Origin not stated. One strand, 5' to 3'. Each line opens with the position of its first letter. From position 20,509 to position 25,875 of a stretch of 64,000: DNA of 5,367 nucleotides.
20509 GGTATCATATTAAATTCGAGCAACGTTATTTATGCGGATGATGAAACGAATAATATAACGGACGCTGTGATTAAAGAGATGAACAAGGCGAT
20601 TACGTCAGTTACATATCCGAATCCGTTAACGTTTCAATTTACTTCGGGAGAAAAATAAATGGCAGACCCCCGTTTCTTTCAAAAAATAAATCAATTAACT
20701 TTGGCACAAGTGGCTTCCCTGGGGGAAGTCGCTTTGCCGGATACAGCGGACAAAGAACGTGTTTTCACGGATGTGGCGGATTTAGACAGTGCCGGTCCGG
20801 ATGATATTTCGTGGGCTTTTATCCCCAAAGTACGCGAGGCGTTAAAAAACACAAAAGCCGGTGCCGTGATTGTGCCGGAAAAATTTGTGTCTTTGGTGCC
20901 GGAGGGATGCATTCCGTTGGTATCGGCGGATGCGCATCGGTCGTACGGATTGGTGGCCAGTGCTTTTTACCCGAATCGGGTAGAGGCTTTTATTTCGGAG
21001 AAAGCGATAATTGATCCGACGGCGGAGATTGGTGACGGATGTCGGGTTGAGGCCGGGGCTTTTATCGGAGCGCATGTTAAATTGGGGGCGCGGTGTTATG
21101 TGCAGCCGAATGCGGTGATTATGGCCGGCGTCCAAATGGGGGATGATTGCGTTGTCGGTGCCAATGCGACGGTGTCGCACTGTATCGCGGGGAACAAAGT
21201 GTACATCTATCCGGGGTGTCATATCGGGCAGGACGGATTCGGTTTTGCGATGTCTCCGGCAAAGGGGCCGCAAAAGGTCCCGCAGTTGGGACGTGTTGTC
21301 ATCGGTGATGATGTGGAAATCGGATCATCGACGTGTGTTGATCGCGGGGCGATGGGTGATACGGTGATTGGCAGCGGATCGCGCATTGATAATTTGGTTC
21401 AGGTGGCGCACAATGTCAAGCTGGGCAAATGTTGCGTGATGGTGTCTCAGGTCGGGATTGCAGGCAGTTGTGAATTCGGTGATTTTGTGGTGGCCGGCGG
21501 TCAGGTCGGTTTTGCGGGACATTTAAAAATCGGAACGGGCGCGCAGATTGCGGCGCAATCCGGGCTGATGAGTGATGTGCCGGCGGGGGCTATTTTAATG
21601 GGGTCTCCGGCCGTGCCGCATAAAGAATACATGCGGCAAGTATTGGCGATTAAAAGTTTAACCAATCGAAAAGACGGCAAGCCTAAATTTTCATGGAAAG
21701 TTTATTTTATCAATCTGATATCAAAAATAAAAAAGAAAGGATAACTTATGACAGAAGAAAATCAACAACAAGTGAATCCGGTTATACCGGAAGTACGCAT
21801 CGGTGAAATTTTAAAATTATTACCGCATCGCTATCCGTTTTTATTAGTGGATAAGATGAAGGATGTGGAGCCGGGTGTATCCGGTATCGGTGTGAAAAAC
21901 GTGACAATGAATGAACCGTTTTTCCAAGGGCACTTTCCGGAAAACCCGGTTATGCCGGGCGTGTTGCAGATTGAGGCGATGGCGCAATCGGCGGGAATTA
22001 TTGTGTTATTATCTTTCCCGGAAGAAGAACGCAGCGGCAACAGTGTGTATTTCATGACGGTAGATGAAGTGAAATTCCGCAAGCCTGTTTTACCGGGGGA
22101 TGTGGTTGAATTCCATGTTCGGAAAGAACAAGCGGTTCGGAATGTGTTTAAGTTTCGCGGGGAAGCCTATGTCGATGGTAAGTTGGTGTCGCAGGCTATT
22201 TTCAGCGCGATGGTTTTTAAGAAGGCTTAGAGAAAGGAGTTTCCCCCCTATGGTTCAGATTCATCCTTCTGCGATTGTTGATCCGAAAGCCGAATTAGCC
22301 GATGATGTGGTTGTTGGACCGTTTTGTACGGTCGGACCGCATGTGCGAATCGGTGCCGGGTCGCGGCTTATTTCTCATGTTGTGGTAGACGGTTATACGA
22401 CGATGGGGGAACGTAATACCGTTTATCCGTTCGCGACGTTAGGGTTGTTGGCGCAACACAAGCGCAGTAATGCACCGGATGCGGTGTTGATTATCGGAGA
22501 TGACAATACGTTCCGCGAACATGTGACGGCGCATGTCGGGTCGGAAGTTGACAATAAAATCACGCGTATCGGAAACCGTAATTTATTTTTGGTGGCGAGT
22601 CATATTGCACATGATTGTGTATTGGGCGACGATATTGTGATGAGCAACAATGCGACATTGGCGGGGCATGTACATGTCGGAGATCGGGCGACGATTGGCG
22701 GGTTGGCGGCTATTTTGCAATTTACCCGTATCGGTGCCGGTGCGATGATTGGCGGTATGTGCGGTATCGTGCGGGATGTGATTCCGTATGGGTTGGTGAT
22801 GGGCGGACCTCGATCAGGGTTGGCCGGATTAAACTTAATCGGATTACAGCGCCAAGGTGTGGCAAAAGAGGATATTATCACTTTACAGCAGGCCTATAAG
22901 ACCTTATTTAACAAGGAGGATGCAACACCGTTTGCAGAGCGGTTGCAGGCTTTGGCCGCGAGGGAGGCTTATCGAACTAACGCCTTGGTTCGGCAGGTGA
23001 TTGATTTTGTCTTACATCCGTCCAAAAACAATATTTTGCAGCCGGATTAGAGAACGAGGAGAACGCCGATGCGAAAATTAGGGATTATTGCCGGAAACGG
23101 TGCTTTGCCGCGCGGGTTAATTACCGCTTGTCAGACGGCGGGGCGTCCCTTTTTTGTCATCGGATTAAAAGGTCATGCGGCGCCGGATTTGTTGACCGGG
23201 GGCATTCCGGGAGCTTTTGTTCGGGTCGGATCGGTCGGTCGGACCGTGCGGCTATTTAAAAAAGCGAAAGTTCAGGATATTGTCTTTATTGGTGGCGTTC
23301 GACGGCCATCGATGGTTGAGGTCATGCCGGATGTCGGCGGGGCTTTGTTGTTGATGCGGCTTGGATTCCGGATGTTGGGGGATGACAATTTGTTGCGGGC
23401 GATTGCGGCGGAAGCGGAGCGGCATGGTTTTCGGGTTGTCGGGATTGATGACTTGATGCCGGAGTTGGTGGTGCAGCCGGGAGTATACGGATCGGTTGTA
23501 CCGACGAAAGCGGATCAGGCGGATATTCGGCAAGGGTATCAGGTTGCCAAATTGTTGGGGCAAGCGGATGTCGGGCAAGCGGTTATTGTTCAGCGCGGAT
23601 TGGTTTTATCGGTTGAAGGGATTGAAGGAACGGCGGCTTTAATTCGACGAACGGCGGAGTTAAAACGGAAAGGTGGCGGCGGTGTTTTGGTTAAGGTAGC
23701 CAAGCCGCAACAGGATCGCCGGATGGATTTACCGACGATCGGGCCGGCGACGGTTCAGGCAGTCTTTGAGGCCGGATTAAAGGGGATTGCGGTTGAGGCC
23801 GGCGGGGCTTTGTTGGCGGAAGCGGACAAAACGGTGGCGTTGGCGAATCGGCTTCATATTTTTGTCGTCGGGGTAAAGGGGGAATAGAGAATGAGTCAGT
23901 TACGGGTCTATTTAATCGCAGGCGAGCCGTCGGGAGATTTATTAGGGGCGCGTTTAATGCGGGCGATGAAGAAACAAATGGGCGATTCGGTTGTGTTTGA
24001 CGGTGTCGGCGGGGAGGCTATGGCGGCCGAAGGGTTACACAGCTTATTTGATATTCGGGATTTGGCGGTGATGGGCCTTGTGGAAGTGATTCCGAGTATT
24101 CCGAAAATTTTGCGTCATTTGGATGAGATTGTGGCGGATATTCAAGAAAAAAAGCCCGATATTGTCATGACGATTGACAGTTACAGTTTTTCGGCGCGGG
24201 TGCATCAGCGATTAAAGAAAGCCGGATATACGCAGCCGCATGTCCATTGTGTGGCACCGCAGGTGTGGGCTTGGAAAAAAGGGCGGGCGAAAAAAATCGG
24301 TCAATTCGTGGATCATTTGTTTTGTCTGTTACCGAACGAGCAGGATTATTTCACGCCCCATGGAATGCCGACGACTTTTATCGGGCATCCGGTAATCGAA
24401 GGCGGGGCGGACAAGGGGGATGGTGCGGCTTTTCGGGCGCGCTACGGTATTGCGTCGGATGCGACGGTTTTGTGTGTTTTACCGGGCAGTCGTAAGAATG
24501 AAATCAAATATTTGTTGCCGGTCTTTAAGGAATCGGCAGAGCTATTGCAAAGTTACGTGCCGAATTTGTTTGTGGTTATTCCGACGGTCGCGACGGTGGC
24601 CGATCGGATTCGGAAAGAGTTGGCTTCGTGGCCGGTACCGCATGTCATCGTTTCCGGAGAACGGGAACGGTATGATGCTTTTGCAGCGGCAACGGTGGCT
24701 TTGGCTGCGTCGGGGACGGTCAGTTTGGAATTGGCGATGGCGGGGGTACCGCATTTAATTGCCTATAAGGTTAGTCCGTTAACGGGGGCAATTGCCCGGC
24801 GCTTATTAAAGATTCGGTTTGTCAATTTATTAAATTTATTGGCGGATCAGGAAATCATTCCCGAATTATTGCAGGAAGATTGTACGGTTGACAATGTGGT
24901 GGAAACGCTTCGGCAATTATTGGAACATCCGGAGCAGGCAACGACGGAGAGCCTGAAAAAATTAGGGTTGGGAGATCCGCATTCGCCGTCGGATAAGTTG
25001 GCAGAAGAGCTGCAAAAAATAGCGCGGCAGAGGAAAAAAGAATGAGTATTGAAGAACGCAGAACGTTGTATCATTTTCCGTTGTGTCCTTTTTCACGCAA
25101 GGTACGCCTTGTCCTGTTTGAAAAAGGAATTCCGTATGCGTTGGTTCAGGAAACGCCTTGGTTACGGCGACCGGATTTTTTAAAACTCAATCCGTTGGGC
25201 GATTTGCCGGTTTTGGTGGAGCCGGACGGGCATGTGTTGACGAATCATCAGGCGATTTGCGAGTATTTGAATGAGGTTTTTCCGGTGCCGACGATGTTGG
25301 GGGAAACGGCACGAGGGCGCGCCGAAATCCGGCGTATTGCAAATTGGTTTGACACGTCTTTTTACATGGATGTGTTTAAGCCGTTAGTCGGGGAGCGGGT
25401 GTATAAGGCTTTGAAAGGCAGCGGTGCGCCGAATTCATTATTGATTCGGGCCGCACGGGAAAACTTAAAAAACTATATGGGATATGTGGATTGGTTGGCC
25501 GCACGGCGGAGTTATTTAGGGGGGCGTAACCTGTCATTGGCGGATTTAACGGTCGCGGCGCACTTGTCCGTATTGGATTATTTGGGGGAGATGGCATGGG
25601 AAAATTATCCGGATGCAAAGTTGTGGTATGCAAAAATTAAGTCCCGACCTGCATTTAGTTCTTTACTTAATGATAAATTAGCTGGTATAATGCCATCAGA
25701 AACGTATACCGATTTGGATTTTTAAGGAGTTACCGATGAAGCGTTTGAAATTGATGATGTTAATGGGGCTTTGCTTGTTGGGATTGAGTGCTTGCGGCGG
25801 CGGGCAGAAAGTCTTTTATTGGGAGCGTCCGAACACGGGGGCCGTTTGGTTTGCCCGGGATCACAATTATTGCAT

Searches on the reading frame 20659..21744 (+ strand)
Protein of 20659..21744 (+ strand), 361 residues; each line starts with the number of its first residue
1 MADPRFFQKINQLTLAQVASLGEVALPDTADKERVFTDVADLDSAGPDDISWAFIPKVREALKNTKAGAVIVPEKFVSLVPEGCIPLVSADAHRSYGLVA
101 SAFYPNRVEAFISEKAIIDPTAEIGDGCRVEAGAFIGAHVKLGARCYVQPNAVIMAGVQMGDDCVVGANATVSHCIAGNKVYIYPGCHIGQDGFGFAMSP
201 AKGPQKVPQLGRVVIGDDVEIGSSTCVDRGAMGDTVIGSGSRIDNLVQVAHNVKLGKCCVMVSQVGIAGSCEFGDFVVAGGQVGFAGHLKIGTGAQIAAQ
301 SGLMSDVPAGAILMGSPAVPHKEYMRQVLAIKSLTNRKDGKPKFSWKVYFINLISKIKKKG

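Call 8: search_protein_families(library=pfam, proteins=[window:20659-21744:+], max_evalue=0.01)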
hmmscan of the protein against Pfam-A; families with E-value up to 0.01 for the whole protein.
window:20659-21744:+ (361 aa): 5 families
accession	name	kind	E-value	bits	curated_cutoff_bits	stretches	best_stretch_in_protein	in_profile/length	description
PF00132.30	Hexapep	-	3.2e-27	93.5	27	3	139-173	1-35/36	Bacterial transferase hexapeptide (six repeats)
PF04613.19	LpxD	-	3.2e-14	52.9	30.8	1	35-100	3-68/70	UDP-3-O-[3-hydroxymyristoyl] glucosamine N-acyltransferase, LpxD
PF25084.1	LbH_EIF2B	-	1.2e-10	41.8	54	1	111-191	11-89/105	EIF2B subunit epsilon LbH domain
PF14602.12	Hexapep_2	-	3.5e-09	36.7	27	1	136-172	4-32/34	Hexapeptide repeat of succinyl-transferase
PF24894.1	Hexapep_GlmU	-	2.8e-05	24.6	23.3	1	124-192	21-86/104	GlmU-like, C-terminal hexapeptide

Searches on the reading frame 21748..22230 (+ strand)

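Call 8: search_protein_families(library=pfam, proteins=[window:21748-22230:+], max_evalue=0.01)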
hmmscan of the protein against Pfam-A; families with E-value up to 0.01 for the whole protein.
window:21748-22230:+ (160 aa): 5 families
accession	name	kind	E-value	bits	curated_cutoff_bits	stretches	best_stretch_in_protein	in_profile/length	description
PF07977.19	FabA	-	8.5e-35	119.8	23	1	25-150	1-137/138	FabA-like domain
PF22818.2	ApeI-like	-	3e-05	24.7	28.5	1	57-129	27-89/119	ApeI dehydratase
PF03061.28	4HBT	-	0.00082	20.1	20.6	1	78-143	12-73/79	Thioesterase superfamily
PF01575.25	MaoC_dehydratas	-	0.0022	18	27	1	97-136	72-110/123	MaoC like domain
PF13279.12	4HBT_2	-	0.0028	18.5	25.5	1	100-158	45-105/122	Thioesterase-like superfamily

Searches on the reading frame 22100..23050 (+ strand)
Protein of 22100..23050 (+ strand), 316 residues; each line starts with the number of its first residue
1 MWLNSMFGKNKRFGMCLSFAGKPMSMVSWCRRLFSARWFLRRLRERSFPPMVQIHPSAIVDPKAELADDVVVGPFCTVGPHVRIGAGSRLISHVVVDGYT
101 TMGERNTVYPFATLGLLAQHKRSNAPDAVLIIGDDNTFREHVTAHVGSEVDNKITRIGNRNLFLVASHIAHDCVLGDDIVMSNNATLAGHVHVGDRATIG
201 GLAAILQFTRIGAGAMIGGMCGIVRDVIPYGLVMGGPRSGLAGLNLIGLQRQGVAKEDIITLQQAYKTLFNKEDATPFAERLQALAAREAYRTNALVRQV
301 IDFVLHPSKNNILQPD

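Call 8: search_protein_families(library=pfam, proteins=[window:22100-23050:+], max_evalue=0.01)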
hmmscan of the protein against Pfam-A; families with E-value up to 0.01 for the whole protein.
window:22100-23050:+ (316 aa): 3 families
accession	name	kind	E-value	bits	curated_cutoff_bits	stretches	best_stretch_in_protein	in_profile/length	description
PF00132.30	Hexapep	-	2.9e-18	65.2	27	3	52-85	2-35/36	Bacterial transferase hexapeptide (six repeats)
PF13720.11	Acetyltransf_11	-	4.4e-16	59.5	24.5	1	226-307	1-77/82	Udp N-acetylglucosamine O-acyltransferase; Domain 2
PF25084.1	LbH_EIF2B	-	0.00026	21.4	54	0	155-224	28-94/105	EIF2B subunit epsilon LbH domain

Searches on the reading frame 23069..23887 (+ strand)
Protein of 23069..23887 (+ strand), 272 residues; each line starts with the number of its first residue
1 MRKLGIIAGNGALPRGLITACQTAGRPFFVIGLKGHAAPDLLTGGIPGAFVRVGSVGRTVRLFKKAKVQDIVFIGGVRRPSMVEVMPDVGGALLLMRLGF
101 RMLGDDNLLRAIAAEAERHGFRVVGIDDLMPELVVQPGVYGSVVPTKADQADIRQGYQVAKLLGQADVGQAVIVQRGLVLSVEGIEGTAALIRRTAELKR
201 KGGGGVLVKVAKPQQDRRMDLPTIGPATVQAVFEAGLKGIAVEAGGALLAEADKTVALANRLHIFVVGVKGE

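Call 8: search_protein_families(library=pfam, proteins=[window:23069-23887:+], max_evalue=0.01)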
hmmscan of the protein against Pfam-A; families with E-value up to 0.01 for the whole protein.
window:23069-23887:+ (272 aa): 2 families
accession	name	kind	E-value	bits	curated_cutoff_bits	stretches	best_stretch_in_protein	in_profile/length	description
PF06230.17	LpxI_C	-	3.6e-44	150.2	25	1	137-267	2-131/131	LpxI C-terminal domain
PF17930.7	LpxI_N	-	3.5e-32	111.5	25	1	3-133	1-129/129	LpxI N-terminal domain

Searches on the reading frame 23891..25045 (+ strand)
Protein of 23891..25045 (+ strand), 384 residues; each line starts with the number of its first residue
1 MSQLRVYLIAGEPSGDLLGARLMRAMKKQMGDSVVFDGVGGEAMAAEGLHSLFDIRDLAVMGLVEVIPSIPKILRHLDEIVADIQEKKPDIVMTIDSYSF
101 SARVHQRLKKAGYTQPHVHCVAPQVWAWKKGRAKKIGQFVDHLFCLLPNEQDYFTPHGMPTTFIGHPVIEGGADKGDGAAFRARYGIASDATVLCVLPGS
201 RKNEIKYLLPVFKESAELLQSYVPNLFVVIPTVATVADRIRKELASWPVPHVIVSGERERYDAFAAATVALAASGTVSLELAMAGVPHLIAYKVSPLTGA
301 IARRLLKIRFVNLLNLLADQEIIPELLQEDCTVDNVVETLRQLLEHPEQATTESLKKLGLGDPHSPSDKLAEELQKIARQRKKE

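Call 8: search_protein_families(library=pfam, proteins=[window:23891-25045:+], max_evalue=0.01)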
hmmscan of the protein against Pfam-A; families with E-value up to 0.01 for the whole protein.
window:23891-25045:+ (384 aa): 1 family
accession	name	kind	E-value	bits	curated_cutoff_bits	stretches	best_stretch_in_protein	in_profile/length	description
PF02684.21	LpxB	-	5.7e-100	335.2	22.6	1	6-362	1-357/374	Lipid-A-disaccharide synthetase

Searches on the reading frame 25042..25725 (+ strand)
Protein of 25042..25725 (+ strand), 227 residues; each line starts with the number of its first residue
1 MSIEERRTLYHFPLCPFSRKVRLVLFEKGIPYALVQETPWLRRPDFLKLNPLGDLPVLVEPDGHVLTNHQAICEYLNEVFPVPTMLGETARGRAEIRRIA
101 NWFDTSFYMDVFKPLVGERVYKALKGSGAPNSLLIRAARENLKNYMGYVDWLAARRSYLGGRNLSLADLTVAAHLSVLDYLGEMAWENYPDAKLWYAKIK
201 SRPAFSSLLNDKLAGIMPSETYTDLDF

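Call 8: search_protein_families(library=pfam, proteins=[window:25042-25725:+], max_evalue=0.01)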
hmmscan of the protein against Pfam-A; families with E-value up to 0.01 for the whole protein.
window:25042-25725:+ (227 aa): 8 families
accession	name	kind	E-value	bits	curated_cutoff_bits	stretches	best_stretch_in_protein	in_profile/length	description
PF13409.12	GST_N_2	-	7.9e-20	71.7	25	1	15-78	2-69/70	Glutathione S-transferase, N-terminal domain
PF13417.12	GST_N_3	-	6.6e-18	65.3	22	1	9-81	1-72/75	Glutathione S-transferase, N-terminal domain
PF02798.26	GST_N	-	1.9e-12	47.7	20.9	1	8-77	4-75/76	Glutathione S-transferase, N-terminal domain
PF14497.11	GST_C_3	-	4e-06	27.4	21.6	1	139-206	28-98/104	Glutathione S-transferase, C-terminal domain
PF00043.30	GST_C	-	7.7e-05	23.3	20.7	1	138-203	27-93/93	Glutathione S-transferase, C-terminal domain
PF22441.2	CLIC-like_N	-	0.00011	22.8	23.5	1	15-80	19-83/86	CLIC-like N-terminal domain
PF13410.11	GST_C_2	-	0.00043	20.7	24.9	1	141-197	7-68/69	Glutathione S-transferase, C-terminal domain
PF00462.30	Glutaredoxin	-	0.003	18.2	22.9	0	8-35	2-29/60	Glutaredoxin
